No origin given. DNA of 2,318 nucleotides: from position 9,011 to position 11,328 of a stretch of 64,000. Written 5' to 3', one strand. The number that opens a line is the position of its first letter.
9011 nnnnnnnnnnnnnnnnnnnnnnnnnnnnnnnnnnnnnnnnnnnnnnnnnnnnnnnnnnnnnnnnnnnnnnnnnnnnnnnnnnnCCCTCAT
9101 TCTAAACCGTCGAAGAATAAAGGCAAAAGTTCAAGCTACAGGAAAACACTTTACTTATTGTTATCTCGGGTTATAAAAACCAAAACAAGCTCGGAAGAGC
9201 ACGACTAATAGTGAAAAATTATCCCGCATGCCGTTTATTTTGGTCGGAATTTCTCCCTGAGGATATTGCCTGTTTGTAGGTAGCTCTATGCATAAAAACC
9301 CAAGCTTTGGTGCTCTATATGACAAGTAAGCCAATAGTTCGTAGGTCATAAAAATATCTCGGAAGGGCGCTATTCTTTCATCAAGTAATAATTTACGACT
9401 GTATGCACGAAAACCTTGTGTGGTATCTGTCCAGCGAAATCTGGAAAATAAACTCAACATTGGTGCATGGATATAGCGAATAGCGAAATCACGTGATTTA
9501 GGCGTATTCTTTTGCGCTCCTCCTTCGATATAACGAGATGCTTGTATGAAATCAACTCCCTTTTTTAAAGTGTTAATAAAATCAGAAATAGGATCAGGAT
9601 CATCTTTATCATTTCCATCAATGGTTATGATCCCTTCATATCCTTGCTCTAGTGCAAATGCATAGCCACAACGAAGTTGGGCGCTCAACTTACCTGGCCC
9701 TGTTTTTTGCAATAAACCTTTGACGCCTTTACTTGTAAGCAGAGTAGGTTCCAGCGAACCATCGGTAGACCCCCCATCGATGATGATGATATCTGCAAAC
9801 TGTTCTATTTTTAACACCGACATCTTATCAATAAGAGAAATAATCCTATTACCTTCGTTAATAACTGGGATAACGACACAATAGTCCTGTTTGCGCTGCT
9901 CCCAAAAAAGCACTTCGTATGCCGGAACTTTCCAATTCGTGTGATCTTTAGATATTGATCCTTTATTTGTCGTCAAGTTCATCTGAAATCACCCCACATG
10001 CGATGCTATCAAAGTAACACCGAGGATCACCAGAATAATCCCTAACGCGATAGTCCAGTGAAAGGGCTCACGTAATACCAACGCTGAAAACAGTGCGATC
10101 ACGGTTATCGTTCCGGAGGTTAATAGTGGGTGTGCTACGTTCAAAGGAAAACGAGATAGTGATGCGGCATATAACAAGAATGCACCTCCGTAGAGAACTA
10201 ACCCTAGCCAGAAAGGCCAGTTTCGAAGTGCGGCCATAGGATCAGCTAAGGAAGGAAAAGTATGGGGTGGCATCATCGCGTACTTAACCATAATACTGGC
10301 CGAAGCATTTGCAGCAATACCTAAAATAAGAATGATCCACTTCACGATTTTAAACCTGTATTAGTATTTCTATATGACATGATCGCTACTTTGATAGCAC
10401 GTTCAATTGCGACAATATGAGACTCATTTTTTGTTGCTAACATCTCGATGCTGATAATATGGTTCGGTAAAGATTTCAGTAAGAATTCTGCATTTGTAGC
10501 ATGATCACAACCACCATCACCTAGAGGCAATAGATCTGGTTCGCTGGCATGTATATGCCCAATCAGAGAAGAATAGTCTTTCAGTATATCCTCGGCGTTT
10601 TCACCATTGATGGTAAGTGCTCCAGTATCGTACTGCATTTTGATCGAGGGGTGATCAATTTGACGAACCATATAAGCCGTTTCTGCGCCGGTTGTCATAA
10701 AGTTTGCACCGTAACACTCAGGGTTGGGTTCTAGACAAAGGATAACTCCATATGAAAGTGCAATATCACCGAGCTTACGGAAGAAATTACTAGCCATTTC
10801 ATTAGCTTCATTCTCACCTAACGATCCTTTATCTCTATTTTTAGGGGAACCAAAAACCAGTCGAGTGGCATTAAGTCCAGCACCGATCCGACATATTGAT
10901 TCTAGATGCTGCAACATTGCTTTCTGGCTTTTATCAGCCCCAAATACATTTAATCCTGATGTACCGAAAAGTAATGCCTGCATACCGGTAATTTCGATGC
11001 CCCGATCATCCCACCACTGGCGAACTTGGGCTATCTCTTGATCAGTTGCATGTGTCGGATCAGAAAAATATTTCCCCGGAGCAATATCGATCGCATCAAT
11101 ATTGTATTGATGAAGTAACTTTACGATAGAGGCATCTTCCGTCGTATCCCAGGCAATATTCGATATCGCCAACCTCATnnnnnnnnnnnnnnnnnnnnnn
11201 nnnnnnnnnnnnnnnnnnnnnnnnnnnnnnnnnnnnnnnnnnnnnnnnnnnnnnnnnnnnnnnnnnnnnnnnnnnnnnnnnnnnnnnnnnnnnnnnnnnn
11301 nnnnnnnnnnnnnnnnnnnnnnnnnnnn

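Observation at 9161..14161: Six-gene operon resembling a lipid-carrier sugar epimerisation/modification pathway (GT2-TM, FAD oxidoreductase, SDR, TIM-barrel isomerase, SMR/ArnE-like, second GT2)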

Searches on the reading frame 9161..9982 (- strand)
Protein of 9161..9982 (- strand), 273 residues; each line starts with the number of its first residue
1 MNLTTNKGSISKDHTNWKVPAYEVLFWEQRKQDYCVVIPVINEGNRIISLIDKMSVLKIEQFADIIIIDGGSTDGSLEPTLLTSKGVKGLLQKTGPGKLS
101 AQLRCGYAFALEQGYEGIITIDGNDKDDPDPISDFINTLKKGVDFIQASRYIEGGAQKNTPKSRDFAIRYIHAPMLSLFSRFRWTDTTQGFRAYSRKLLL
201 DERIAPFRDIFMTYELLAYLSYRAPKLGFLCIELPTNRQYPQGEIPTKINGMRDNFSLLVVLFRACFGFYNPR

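Call 3: search_protein_families(library=pfam, proteins=[window:9161-9982:-], max_evalue=0.01)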
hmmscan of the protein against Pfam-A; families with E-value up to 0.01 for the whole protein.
window:9161-9982:- (273 aa): 1 family
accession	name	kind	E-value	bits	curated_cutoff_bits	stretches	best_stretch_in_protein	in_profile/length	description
PF00535.33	Glycos_transf_2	-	1.4e-10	41.8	23.3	1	35-199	1-164/168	Glycosyl transferase family 2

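Call 4: search_protein_families(library=ncbifam, proteins=[window:9161-9982:-], max_evalue=0.01)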
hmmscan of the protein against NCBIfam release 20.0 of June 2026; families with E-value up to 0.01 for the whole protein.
window:9161-9982:- (273 aa): 9 families
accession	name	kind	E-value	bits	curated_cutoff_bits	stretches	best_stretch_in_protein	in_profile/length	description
TIGR04182.1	glyco_TIGR04182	equivalog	2.3e-10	40.4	325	1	33-265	1-217/293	S-layer glycoprotein N-glycosyltransferase AglJ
NF058614.1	PPMAGASynPpgS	equivalog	2.6e-07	30.3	370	1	34-198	2-161/226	polyprenyl-phospho-N-acetylgalactosaminyl synthase PpgS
TIGR04283.1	glyco_like_mftF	equivalog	1e-06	28.5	182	1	35-108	2-69/221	TIGR04283 family arsenosugar biosynthesis glycosyltransferase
NF041391.1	DPhHxTase_Halo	equivalog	1.6e-05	24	375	1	42-200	5-151/213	dolichyl-phosphate hexose transferase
NF047588.1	GlcsyltransPgfSStrep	equivalog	6.6e-05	22.3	500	1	35-197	4-162/308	glycosyltransferase PgfS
NF007986.1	PRK10714.1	equivalog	0.00018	20.6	529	1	33-151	7-127/316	undecaprenyl-phosphate 4-deoxy-4-formamido-L-arabinose transferase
NF010496.0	PRK13915.1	equivalog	0.00074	18.7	262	1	16-77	13-78/307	glucosyl-3-phosphoglycerate synthase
NF007482.0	PRK10073.1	equivalog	0.0044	16.1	423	1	31-78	5-51/334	glycosyltransferase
TIGR03937.1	PgaC_IcaA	equivalog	0.0087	15.1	422.3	0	32-124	45-135/407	poly-beta-1,6-N-acetyl-D-glucosamine synthase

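Call 6: search_protein_families(library=padloc, proteins=[window:9161-9982:-], max_evalue=0.01)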
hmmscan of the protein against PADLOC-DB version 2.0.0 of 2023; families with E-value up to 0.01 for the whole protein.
window:9161-9982:- (273 aa): 0 families

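Call 28: search_solved_structures(query=A4, max_evalue=0.001, show_alignments=1)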
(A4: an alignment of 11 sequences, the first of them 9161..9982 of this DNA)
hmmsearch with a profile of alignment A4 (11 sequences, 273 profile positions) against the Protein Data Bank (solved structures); distinct sequences matched with E-value up to 0.001: 7.
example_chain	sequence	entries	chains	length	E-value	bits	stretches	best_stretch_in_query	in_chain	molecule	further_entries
5mlz_A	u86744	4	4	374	2e-11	46.9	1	28-189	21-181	Dolichol monophosphate mannose synthase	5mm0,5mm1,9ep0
9hwj_A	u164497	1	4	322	1.1e-07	34.6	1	31-148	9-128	Undecaprenyl-phosphate 4-deoxy-4-formamido-L-arabinose transferase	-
9bhc_C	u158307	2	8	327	1.7e-06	30.7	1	31-148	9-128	Undecaprenyl-phosphate 4-deoxy-4-formamido-L-arabinose transferase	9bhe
8vxh_A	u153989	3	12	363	2e-06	30.4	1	31-148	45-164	Undecaprenyl-phosphate 4-deoxy-4-formamido-L-arabinose transferase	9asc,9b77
9nye_A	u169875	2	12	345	1.8e-05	27.3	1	29-153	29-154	Glycosyltransferase sll0501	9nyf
5ekp_C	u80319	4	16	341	2e-05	27.2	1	30-153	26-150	Uncharacterized glycosyltransferase sll0501 | Glycosyltransferase sll0501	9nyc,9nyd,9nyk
5eke_A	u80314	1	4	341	2e-05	27.2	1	30-153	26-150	Uncharacterized glycosyltransferase sll0501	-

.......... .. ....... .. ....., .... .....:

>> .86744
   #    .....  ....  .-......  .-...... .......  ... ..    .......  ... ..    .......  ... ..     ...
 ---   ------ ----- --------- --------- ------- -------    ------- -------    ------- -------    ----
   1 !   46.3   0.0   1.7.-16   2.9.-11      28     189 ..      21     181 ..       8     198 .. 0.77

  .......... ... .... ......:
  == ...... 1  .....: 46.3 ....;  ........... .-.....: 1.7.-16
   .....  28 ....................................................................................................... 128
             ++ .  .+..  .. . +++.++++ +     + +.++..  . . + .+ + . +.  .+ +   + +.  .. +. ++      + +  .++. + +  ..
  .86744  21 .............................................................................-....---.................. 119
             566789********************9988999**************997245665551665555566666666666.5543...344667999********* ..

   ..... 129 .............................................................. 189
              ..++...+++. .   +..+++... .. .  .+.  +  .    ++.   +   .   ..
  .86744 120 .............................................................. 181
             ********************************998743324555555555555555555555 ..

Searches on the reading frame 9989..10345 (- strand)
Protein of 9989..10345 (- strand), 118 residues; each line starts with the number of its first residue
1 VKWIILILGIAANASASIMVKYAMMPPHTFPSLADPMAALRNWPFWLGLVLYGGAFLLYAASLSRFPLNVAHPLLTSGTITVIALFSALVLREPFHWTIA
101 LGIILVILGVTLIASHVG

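Call 3: search_protein_families(library=pfam, proteins=[window:9989-10345:-], max_evalue=0.01)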
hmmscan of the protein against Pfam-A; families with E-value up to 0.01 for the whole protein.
window:9989-10345:- (118 aa): 5 families
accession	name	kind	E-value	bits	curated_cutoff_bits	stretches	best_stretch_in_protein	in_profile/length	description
PF10639.15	TMEM234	-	3.4e-07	30.8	30.1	1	37-113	36-112/113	Putative transmembrane family 234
PF00892.27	EamA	-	2.4e-06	28.3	28.2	1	42-114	61-134/135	EamA-like transporter family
PF00893.25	Multi_Drug_Res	-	0.00043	21.2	23.7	0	1-106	1-93/93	Small Multidrug Resistance protein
PF04342.18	DMT_6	-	0.0021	18.7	25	1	78-113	68-103/104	Putative member of DMT superfamily (DUF486)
PF16913.11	PUNUT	-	0.0034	17.1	30.6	1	50-115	82-146/321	Purine nucleobase transmembrane transport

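Call 4: search_protein_families(library=ncbifam, proteins=[window:9989-10345:-], max_evalue=0.01)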
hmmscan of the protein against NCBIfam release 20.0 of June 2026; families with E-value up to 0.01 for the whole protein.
window:9989-10345:- (118 aa): 9 families
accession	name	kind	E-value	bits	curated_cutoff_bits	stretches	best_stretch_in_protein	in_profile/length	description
NF033469.1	SMR_qac_bcrB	exception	6e-06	26.8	205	1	48-113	35-101/105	quaternary ammonium compound efflux SMR transporter BcrB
NF002816.2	PRK02971.1-2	equivalog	4e-05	24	99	1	45-115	47-118/120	4-amino-4-deoxy-L-arabinose-phosphoundecaprenol flippase subunit ArnF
NF012170.0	qac_SMR_J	exception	0.00011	22.5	210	1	41-114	28-101/107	quaternary ammonium compound efflux SMR transporter QacJ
NF042984.1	SMR_efflux_EmrE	exception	0.0019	18.6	226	1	40-113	28-101/110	multidrug efflux SMR transporter EmrE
NF007087.1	PRK09541.1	subfamily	0.0027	18.2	162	1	41-113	29-101/110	EmrE family multidrug efflux SMR transporter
NF033470.1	SMR_qac_bcrC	exception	0.004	17.6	225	1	55-113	43-101/114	quaternary ammonium compound efflux SMR transporter BcrC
NF007767.1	PRK10452.1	equivalog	0.0041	17.3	122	0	2-115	3-103/120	multidrug/spermidine efflux SMR transporter subunit MdtJ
NF011625.2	PRK15051.1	equivalog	0.0043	17.2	92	0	44-116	37-110/111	4-amino-4-deoxy-L-arabinose-phosphoundecaprenol flippase subunit ArnE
NF000384.1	QacCGHJ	equivalog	0.0098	16.1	160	0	43-113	30-100/107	QacCGHJ group quaternary ammonium compound efflux SMR transporter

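Call 6: search_protein_families(library=padloc, proteins=[window:9989-10345:-], max_evalue=0.01)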
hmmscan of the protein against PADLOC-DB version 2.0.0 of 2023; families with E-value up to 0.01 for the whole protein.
window:9989-10345:- (118 aa): 0 families

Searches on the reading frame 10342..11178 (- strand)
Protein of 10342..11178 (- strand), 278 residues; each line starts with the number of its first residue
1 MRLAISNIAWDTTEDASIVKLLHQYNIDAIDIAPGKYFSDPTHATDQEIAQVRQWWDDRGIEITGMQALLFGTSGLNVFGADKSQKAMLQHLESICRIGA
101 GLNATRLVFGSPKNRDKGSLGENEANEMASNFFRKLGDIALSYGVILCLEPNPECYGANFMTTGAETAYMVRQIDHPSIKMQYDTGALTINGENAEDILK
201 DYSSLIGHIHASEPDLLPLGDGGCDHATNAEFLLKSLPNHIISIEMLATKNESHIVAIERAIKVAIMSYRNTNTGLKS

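Call 3: search_protein_families(library=pfam, proteins=[window:10342-11178:-], max_evalue=0.01)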
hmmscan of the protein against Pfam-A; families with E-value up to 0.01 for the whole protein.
window:10342-11178:- (278 aa): 1 family
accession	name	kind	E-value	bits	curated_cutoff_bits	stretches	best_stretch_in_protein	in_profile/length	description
PF01261.30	AP_endonuc_2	-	3.6e-22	79.7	31.1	1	20-250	2-233/249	Xylose isomerase-like TIM barrel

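Call 4: search_protein_families(library=ncbifam, proteins=[window:10342-11178:-], max_evalue=0.01)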
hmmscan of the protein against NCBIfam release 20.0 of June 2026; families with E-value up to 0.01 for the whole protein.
window:10342-11178:- (278 aa): 6 families
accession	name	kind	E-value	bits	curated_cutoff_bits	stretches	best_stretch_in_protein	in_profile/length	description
NF041099.2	keto_glucon_epim_IolO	equivalog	4.2e-13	49.2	300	1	19-253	27-253/269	5-keto-L-gluconate epimerase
NF051856.1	PsicseEpim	equivalog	8.5e-08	32.3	300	1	20-214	23-213/287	D-psicose 3-epimerase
TIGR04379.1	myo_inos_iolE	equivalog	0.00013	21.7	290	1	114-211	117-209/290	myo-inosose-2 dehydratase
NF009688.0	PRK13209.1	subfamily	0.0012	17.9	317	1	123-263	130-271/286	L-ribulose-5-phosphate 3-epimerase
TIGR00542.1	hxl6Piso_put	equivalog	0.0017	17.7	272.15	1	133-263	135-266/279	L-ribulose-5-phosphate 3-epimerase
TIGR03234.1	OH-pyruv-isom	equivalog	0.0018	17.7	353.45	1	139-235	131-229/254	hydroxypyruvate isomerase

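Call 6: search_protein_families(library=padloc, proteins=[window:10342-11178:-], max_evalue=0.01)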
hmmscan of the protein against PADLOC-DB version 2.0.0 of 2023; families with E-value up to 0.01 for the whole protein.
window:10342-11178:- (278 aa): 0 families

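Call 27: search_solved_structures(query=A3, max_evalue=0.001)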
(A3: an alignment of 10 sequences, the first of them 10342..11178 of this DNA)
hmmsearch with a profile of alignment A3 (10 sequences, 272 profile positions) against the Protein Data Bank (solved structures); distinct sequences matched with E-value up to 0.001: 28.
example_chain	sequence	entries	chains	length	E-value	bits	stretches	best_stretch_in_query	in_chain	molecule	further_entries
3vnk_A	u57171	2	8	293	6.4e-14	55.1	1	129-245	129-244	Xylose isomerase domain protein TIM barrel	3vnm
3vni_A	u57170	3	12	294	6.5e-14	55.1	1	129-245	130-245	Xylose isomerase domain protein TIM barrel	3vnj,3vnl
7e9w_A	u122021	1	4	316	7.6e-14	54.9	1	129-245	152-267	D-psicose 3-epimerase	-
7x7w_A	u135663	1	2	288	2.1e-13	53.4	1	133-245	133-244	D-PSICOSE 3-EPIMERASE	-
2zvr_A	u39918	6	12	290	4e-13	52.5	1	81-249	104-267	Uncharacterized protein TM_0416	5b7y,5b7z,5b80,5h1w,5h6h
4pgl_A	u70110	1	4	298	1.1e-12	51.1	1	127-249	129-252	D-tagatose 3-epimerase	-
2hk0_A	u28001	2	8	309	4e-12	49.2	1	135-245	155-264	D-PSICOSE 3-EPIMERASE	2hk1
4q7i_A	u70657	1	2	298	6.3e-12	48.6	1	126-248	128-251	D-tagatose 3-epimerase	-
8xix_A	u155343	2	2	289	1.1e-11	47.7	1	120-245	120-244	D-tagatose 3-epimerase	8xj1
8xiv_A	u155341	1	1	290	1.1e-11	47.7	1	120-245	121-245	D-tagatose 3-epimerase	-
2ou4_A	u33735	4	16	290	4.3e-11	45.8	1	127-249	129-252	D-tagatose 3-epimerase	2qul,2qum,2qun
4xsl_A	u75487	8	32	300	4.9e-11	45.7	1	127-249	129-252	D-tagatose 3-epimerase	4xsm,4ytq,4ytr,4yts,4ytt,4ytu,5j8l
7cj4_A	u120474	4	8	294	9.8e-11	44.7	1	129-247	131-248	Epimerase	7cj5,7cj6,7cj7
7cj8_A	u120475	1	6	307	1.1e-10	44.6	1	129-247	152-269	Epimerase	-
7cj9_A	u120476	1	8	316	1.1e-10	44.5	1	129-247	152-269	Epimerase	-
6wn6_A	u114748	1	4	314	1.7e-07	34.1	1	130-246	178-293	3-keto-D-glucoside 4-epimerase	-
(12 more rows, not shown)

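Call 80: search_solved_structures(query=A3, max_evalue=1e-13, show_alignments=1)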
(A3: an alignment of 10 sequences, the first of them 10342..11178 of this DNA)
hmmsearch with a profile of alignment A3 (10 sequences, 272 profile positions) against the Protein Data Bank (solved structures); distinct sequences matched with E-value up to 1e-13: 3.
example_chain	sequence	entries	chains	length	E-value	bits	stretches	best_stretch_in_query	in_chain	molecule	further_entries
3vnk_A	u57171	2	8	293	6.4e-14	55.1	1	129-245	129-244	Xylose isomerase domain protein TIM barrel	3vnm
3vni_A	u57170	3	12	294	6.5e-14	55.1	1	129-245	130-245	Xylose isomerase domain protein TIM barrel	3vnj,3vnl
7e9w_A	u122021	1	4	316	7.6e-14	54.9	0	129-245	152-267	D-psicose 3-epimerase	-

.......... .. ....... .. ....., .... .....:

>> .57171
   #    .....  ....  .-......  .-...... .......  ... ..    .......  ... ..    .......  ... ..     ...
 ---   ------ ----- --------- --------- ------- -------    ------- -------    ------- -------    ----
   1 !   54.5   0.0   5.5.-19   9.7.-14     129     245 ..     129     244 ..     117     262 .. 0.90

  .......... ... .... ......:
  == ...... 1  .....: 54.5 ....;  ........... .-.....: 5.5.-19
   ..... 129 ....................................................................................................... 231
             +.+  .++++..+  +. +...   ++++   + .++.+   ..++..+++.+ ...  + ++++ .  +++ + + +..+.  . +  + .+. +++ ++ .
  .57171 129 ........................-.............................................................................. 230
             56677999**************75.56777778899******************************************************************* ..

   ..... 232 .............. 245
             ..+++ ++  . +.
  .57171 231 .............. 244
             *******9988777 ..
